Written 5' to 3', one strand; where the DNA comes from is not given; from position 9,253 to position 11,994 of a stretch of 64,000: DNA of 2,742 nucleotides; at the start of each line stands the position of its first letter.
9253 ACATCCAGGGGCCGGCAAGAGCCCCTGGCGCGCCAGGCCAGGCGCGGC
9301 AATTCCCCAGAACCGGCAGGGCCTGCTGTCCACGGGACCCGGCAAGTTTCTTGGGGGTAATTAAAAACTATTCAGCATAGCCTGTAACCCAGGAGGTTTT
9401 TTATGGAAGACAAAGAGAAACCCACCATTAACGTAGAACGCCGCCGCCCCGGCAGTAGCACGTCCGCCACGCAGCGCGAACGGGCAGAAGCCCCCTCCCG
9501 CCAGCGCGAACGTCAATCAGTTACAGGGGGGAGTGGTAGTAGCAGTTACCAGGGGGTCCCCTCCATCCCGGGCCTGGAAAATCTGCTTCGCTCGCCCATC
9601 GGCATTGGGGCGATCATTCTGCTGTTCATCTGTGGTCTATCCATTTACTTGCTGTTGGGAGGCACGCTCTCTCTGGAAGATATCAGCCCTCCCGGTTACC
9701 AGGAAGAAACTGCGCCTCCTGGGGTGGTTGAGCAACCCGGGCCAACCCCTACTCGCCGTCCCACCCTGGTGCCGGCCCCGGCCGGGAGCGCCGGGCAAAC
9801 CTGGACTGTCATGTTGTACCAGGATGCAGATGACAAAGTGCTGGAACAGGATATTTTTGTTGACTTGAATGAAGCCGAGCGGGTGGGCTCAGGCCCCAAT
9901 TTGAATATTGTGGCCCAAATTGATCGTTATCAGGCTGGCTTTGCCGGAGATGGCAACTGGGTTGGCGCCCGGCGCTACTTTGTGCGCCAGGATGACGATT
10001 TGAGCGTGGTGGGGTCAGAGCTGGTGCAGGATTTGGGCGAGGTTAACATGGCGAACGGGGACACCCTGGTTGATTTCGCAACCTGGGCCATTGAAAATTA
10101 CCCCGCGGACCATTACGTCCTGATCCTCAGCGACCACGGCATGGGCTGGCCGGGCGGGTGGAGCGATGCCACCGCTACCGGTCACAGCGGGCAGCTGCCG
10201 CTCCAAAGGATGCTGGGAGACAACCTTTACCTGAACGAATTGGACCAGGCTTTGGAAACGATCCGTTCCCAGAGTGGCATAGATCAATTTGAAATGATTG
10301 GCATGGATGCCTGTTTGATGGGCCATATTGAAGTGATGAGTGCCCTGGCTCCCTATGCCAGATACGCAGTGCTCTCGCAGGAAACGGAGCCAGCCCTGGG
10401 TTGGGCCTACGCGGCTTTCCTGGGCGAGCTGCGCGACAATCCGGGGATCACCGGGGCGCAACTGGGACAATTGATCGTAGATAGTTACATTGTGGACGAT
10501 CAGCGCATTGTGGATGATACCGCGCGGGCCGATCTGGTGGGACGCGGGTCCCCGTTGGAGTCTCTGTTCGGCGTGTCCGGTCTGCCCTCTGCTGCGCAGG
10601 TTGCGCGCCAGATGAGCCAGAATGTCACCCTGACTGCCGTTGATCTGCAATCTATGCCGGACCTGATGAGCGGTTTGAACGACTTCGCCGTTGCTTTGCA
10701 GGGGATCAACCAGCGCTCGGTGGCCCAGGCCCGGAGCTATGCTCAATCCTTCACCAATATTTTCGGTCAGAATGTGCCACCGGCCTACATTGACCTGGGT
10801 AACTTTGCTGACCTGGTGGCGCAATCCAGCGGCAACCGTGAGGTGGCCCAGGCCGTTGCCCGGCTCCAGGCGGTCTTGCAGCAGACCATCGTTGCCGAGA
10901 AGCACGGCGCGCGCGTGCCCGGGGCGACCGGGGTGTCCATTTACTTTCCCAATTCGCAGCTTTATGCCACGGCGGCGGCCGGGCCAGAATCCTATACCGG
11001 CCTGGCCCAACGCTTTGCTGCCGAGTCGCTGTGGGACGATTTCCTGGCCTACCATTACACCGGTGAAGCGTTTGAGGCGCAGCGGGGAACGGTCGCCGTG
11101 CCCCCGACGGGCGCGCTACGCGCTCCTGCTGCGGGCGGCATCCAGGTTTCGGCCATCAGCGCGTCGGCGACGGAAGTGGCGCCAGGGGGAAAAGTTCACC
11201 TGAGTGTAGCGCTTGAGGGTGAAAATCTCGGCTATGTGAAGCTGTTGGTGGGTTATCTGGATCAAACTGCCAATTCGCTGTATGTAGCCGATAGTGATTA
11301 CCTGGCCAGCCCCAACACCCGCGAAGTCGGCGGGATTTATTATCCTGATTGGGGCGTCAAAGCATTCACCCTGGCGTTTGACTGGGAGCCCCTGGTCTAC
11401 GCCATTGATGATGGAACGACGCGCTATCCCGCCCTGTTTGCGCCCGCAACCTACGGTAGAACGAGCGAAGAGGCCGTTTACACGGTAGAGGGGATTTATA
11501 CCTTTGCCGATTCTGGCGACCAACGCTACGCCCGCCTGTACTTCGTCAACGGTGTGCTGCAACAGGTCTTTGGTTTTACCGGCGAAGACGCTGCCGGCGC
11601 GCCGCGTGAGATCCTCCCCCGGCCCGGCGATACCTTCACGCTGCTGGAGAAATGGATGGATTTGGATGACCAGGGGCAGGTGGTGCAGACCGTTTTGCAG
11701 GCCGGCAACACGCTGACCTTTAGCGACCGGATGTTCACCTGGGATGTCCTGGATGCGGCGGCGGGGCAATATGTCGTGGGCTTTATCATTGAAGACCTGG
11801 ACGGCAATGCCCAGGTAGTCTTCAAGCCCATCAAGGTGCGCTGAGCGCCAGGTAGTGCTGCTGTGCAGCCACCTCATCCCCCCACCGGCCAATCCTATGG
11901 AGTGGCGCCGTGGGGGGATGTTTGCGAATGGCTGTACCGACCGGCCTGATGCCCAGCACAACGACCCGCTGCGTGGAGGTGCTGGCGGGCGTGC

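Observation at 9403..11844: Type II membrane-anchored clostripain-family (C11) peptidase with long extracytoplasmic C-terminal domains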

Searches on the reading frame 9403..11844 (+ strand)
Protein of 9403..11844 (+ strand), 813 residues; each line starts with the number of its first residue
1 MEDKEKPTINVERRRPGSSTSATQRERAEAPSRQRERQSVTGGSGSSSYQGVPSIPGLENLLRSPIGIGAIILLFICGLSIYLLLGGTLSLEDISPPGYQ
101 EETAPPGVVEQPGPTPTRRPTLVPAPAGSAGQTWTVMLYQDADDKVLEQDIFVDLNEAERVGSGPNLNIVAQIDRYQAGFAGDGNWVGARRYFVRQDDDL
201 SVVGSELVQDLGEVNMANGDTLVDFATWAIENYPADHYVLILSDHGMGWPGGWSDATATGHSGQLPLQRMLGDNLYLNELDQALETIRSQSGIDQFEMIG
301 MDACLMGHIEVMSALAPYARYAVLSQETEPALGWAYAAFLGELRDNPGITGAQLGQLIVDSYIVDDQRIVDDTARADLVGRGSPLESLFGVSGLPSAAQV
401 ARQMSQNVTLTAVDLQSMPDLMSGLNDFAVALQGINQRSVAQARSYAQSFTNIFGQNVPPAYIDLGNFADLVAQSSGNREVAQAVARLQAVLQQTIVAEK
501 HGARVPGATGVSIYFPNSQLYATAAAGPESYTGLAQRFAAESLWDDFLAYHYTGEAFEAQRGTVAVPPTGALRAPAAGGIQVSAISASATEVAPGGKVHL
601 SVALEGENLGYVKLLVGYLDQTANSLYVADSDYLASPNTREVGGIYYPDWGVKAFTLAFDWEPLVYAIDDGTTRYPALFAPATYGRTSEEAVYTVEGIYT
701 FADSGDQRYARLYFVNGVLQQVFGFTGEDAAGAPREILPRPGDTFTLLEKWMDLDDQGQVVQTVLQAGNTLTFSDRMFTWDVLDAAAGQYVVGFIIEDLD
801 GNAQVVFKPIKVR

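Call 3: search_protein_families(library=pfam, proteins=[window:9403-11844:+], max_evalue=1)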
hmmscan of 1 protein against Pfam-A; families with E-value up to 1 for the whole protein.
window:9403-11844:+ (813 aa): 1 family
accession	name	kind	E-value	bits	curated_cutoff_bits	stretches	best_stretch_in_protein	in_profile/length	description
PF03415.19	Peptidase_C11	-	4.4e-37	128.9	25.8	1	139-550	2-358/359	Clostripain family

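Call 4: search_protein_families(library=ncbifam, proteins=[window:9403-11844:+], max_evalue=1)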
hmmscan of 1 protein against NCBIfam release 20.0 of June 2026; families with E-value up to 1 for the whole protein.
window:9403-11844:+ (813 aa): 1 family
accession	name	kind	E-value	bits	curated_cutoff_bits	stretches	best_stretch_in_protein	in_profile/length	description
TIGR02806.2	clostrip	equivalog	2.8e-12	46.2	550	1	135-316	3-189/472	clostripain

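Call 5: search_solved_structures(query=window:9403-11841:+, max_evalue=1, show_alignments=2)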
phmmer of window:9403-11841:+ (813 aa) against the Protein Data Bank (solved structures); distinct sequences matched with E-value up to 1: 7.
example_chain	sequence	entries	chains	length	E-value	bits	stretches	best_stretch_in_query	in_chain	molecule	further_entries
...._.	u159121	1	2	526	5.5e-08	34.5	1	131-313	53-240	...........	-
6n9j_A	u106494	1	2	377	6.6e-05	24.3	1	193-340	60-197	Clostripain-related protein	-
6mzo_A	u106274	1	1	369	0.00099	20.4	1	214-343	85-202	Inactive Zymogen C11 Protease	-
3uws_A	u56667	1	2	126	0.12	13.5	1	194-250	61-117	hypothetical protein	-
4yec_A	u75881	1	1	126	0.12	13.5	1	194-250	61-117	Clostripain family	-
6nag_A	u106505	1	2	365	0.13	13.5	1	233-338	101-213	Clostripain-related protein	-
5dyn_A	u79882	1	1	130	0.52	11.5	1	196-249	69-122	Putative peptidase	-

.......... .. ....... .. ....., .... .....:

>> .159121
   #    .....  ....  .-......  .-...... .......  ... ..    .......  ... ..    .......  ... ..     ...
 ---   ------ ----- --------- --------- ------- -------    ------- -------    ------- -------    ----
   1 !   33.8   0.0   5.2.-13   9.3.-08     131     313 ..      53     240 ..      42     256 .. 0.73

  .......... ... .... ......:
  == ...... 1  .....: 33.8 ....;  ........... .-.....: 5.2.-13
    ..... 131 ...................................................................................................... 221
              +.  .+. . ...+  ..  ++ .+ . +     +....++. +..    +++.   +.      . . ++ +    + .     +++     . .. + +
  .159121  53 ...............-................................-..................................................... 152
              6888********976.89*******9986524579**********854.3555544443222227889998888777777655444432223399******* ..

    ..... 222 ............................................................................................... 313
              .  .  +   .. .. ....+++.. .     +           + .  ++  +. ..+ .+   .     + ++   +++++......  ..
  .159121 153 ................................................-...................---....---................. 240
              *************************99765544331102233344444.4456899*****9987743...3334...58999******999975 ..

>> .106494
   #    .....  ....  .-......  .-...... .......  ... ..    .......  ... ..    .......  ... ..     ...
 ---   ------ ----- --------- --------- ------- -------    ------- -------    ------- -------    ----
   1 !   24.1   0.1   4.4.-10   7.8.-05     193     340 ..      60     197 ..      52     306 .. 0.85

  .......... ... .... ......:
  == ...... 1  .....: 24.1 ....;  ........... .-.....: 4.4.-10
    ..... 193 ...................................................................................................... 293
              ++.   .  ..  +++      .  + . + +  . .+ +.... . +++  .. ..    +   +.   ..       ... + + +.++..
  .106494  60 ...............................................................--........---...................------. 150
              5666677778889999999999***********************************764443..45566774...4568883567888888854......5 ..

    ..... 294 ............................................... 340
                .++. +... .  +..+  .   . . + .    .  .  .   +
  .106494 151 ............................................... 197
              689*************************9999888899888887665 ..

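Call 6: find_homologous_proteins(query=window:9403-11841:+)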
Query window:9403-11841:+ (813 aa): 2379 proteins with E <= 0.001 among 8000 candidates; the best 120 are listed.
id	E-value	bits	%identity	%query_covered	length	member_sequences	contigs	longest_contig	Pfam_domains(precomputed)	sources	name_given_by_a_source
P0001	0.0e+0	1807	99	100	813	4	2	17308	PF03415.20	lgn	-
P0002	0.0e+0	1450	80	100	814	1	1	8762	PF03415.20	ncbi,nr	ncbi:MAG: hypothetical protein JW934_17565 [Anaerolineae bacterium]|nr:hypothetical protein [Anaerol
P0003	0.0e+0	1446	79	100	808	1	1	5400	PF03415.20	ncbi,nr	ncbi:MAG: hypothetical protein JXA33_11395 [Anaerolineae bacterium]|nr:hypothetical protein [Anaerol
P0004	0.0e+0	1415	78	100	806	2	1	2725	PF03415.20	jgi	-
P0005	0.0e+0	1406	77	100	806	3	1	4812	PF03415.20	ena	-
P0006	0.0e+0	1380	75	100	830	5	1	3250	PF03415.20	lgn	-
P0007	0.0e+0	1374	75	100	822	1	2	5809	PF03415.20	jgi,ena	-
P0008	0.0e+0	1369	81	93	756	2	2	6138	PF03415.20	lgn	-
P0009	0.0e+0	1339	79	91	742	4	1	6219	PF03415.20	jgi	-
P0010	0.0e+0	1332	74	100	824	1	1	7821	PF03415.20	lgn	-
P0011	0.0e+0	1329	72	100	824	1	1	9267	PF03415.20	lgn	-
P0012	0.0e+0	1309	73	99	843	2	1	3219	PF03415.20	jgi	-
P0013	0.0e+0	1303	72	100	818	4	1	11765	PF03415.20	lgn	-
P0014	0.0e+0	1253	68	100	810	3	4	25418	PF03415.20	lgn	-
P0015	0.0e+0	1252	69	100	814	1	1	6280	PF03415.20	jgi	jgi:hypothetical protein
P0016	0.0e+0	1251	68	100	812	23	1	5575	PF03415.20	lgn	-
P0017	0.0e+0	1248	67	100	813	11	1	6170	PF03415.20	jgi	-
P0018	0.0e+0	1246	68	100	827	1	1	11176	PF03415.20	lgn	-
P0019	0.0e+0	1246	69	100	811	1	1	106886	PF03415.20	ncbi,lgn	-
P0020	0.0e+0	1236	68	100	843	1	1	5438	PF03415.20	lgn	-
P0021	0.0e+0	1232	67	100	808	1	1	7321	PF03415.20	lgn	-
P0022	0.0e+0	1231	68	100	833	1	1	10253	PF03415.20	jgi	jgi:hypothetical protein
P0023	0.0e+0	1225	68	100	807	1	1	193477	PF03415.20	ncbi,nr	ncbi:MAG: hypothetical protein JW908_06990 [Anaerolineales bacterium]|nr:hypothetical protein [Anaer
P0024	0.0e+0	1221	66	100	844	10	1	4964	PF03415.20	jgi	jgi:hypothetical protein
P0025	0.0e+0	1220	65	100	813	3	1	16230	PF03415.20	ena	-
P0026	0.0e+0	1196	66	100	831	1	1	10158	PF03415.20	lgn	-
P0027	0.0e+0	1194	66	100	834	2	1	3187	PF03415.20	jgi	-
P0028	0.0e+0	1189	82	79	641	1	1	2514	PF03415.20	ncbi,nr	ncbi:MAG: hypothetical protein JW850_11095, partial [Thermoflexales bacterium]|nr:hypothetical prote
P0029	0.0e+0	1185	65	100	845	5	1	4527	PF03415.20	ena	-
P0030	0.0e+0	1174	71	89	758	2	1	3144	PF03415.20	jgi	-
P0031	0.0e+0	1146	63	100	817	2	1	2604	PF03415.20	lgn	-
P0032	0.0e+0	1120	62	100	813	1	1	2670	PF03415.20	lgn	-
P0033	0.0e+0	1088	65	91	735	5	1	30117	PF03415.20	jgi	jgi:hypothetical protein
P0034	0.0e+0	1069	59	100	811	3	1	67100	PF03415.20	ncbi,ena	-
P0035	0.0e+0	1069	61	100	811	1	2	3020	PF03415.20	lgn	-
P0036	0.0e+0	1063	60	100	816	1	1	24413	PF03415.20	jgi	jgi:hypothetical protein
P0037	0.0e+0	1051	60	94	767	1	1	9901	PF03415.20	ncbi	-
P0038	0.0e+0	1051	61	90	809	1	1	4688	PF03415.20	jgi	jgi:hypothetical protein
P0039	0.0e+0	1050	60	100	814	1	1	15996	PF03415.20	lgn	-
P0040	0.0e+0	1048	65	87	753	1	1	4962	PF03415.20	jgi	jgi:hypothetical protein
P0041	0.0e+0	1047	60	100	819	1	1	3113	PF03415.20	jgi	jgi:hypothetical protein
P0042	0.0e+0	1046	58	100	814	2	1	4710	PF03415.20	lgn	-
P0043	0.0e+0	1045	58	100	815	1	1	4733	PF03415.20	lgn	-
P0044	0.0e+0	1042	59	100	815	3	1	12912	PF03415.20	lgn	-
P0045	0.0e+0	1042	58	100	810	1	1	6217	PF03415.20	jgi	-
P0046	0.0e+0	1039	57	100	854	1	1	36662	PF03415.20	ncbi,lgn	-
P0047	0.0e+0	1035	59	100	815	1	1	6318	PF03415.20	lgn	-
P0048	0.0e+0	1035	63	86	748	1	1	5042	PF03415.20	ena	-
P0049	0.0e+0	1034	62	92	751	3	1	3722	PF03415.20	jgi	jgi:hypothetical protein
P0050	0.0e+0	1032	61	92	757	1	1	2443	PF03415.20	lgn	-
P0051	0.0e+0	1027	58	97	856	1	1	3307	PF03415.20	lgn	-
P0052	0.0e+0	1026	57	99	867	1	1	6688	PF03415.20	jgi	-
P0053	0.0e+0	1025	60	91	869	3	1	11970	PF03415.20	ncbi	-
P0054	0.0e+0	1024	61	92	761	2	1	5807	PF03415.20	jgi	jgi:hypothetical protein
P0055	0.0e+0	1023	57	99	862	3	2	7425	PF03415.20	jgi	-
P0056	0.0e+0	1022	61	85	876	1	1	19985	PF03415.20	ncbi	-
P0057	0.0e+0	1020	60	90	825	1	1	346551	PF03415.20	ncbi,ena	-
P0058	0.0e+0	1019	60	93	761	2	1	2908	PF03415.20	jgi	-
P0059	0.0e+0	1019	57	100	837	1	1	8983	PF03415.20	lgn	-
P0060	0.0e+0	1017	56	100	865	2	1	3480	PF03415.20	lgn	-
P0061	0.0e+0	1016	57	97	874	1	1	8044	PF03415.20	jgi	jgi:hypothetical protein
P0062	0.0e+0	1015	57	99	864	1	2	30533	PF03415.20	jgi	jgi:hypothetical protein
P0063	0.0e+0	1014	62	85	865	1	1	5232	PF03415.20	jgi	-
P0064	0.0e+0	1013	56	100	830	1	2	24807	PF03415.20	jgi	jgi:hypothetical protein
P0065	0.0e+0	1012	58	96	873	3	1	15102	PF03415.20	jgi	-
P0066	0.0e+0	1012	57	100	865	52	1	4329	PF03415.20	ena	-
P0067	0.0e+0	1011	57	97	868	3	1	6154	PF03415.20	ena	-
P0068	2.7e-298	1010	56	100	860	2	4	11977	PF03415.20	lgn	-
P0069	4.5e-298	1009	56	100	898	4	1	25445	PF03415.20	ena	-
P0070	4.6e-298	1009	59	93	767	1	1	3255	PF03415.20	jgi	jgi:hypothetical protein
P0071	5.0e-298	1009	57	100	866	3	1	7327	PF03415.20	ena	-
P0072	5.1e-298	1009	57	97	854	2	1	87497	PF03415.20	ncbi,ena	-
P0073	5.2e-298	1009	60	91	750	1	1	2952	PF03415.20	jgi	-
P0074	5.4e-298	1009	56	100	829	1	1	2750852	PF03415.20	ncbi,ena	-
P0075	5.6e-298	1009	57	99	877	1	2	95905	PF03415.20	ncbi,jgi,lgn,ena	-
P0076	4.8e-297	1005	56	100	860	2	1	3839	PF03415.20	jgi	jgi:hypothetical protein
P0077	6.4e-297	1005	57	99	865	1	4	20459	PF03415.20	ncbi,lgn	-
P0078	1.1e-296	1004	60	92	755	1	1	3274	PF03415.20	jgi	jgi:hypothetical protein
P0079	1.3e-296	1004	56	100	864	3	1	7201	PF03415.20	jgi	jgi:hypothetical protein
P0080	1.4e-296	1004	59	92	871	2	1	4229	PF03415.20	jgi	-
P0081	2.8e-296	1003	58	92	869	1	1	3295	PF03415.20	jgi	jgi:Clostripain family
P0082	3.0e-296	1003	56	99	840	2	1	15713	PF03415.20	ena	-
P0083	3.9e-296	1002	55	100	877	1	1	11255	PF03415.20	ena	-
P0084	6.0e-296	1002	57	99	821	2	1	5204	PF03415.20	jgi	jgi:hypothetical protein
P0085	1.0e-295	1001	57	100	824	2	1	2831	PF03415.20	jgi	jgi:hypothetical protein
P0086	1.1e-295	1001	56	99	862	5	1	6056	PF03415.20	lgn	-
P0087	1.1e-295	1001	56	100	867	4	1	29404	PF03415.20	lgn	-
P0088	1.9e-295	1000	56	99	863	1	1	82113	PF03415.20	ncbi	-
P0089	2.0e-295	1000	59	91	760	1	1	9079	PF03415.20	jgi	jgi:hypothetical protein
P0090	2.1e-295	1000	59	88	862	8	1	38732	PF03415.20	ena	-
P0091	5.1e-295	999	58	97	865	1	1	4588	PF03415.20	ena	-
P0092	7.0e-295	998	56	100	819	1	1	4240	PF03415.20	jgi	jgi:hypothetical protein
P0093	7.1e-295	998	58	92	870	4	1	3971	PF03415.20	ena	-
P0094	7.9e-295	998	56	100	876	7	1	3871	PF03415.20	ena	-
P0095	9.4e-295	998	55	99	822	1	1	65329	PF03415.20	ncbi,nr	ncbi:MAG: clostripain-related cysteine peptidase [Anaerolineae bacterium]|nr:clostripain-related cys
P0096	1.0e-294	998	55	100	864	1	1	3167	PF03415.20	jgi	jgi:hypothetical protein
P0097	1.1e-294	998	58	92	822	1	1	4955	PF03415.20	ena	-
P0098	1.9e-294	997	55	100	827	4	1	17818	PF03415.20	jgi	-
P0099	2.0e-294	997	57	97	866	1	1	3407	PF03415.20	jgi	jgi:hypothetical protein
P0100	2.5e-294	996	55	99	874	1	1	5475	PF03415.20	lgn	-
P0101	3.3e-294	996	56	99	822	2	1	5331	PF03415.20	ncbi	-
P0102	3.7e-294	996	56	98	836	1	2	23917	PF03415.20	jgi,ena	-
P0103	4.7e-294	996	58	92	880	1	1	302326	PF03415.20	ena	-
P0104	4.9e-294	995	57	93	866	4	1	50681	PF03415.20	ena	-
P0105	5.5e-294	995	56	99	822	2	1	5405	PF03415.20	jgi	jgi:hypothetical protein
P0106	7.1e-294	995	54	100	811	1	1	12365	PF03415.20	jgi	jgi:hypothetical protein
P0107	8.7e-294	995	57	97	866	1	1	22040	PF03415.20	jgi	jgi:hypothetical protein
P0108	1.3e-293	994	60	88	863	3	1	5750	PF03415.20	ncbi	-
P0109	1.4e-293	994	60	87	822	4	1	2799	PF03415.20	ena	-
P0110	1.4e-293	994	55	100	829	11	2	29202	PF03415.20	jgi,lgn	-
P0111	2.1e-293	993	60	89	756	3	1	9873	PF03415.20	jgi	-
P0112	2.4e-293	993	55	98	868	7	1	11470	PF03415.20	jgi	jgi:hypothetical protein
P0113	2.6e-293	993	56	100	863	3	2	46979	PF03415.20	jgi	jgi:hypothetical protein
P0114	2.7e-293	993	58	92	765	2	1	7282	PF03415.20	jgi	jgi:hypothetical protein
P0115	3.7e-293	993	55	100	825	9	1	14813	PF03415.20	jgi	jgi:hypothetical protein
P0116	4.0e-293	992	58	92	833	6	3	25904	PF03415.20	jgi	jgi:hypothetical protein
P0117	4.6e-293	992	60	86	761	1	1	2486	PF03415.20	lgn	-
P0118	4.6e-293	992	55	100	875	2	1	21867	PF03415.20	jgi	-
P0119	5.5e-293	992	58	92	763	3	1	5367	PF03415.20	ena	-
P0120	5.9e-293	992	57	100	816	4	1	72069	PF03415.20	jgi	jgi:hypothetical protein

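Call 19: find_encoding_contigs(protein=P0074, flank=10000, max_places=3)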
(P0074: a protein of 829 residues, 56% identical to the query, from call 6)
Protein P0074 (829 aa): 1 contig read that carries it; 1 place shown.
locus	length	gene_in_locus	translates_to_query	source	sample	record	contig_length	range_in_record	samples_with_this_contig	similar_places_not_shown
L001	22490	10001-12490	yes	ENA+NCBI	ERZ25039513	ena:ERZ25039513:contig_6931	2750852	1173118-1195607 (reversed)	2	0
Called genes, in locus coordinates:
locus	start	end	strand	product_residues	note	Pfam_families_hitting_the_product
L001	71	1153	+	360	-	PF13191:AAA_16 (weak), PF20703:nSTAND1, PF13401:AAA_22, PF00486:Trans_reg_C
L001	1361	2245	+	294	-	PF00389:2-Hacid_dh (weak), PF02826:2-Hacid_dh_C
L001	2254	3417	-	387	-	PF00089:Trypsin, PF13365:Trypsin_2, PF13180:PDZ_2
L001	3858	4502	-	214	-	-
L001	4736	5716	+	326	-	PF01545:Cation_efflux, PF16916:ZT_dimer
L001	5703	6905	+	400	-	-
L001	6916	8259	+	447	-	PF00012:HSP70, PF06723:MreB_Mbl, PF00012:HSP70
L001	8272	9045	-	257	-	PF03372:Exo_endo_phos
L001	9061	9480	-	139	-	-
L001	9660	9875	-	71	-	-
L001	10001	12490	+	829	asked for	PF03415:Peptidase_C11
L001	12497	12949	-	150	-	PF22741:PTP-NADK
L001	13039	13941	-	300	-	PF00294:PfkB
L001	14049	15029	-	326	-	PF01384:PHO4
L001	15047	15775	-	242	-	PF01865:PhoU_div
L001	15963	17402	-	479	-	PF00702:Hydrolase, PF13419:HAD_2, PF13242:Hydrolase_like, PF00702:Hydrolase, PF13419:HAD_2, PF13242:Hydrolase_like (weak)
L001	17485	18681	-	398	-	-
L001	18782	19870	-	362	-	PF00005:ABC_tran, PF13304:AAA_21 (faint)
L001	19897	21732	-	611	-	PF00528:BPD_transp_1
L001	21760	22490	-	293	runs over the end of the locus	PF01418:HTH_6, PF01380:SIS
